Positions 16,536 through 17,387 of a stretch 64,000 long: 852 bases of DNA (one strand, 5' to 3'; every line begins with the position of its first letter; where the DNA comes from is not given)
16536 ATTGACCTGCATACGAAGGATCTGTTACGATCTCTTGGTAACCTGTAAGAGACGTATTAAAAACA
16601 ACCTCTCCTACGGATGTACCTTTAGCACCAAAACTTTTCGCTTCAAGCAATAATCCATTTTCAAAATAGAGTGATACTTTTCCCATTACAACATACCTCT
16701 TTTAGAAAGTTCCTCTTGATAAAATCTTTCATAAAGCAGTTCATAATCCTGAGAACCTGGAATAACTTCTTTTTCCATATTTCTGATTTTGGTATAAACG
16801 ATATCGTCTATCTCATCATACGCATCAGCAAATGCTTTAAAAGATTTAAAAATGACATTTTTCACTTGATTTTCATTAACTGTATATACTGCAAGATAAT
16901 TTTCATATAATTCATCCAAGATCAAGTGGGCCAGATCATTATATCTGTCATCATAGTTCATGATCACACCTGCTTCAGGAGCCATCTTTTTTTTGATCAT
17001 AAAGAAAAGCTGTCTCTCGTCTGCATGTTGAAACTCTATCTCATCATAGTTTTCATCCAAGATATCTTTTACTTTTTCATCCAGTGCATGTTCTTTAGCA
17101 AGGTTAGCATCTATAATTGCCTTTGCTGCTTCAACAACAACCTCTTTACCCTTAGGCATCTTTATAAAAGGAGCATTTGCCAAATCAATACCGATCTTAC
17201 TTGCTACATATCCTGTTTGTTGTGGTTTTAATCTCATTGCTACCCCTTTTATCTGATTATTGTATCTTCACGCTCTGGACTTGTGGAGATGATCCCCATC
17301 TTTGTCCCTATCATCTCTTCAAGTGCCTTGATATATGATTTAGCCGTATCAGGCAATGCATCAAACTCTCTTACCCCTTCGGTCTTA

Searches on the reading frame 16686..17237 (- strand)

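Call 75: search_protein_families(library=pfam, proteins=[window:16686-17237:-], max_evalue=0.000001)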
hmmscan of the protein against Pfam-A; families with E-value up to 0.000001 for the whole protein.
window:16686-17237:- (183 aa): 1 family
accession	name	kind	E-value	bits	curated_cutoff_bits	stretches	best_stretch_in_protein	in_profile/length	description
PF04368.18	DUF507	-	3.5e-60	203.5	24.7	1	1-182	1-182/182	Protein of unknown function (DUF507)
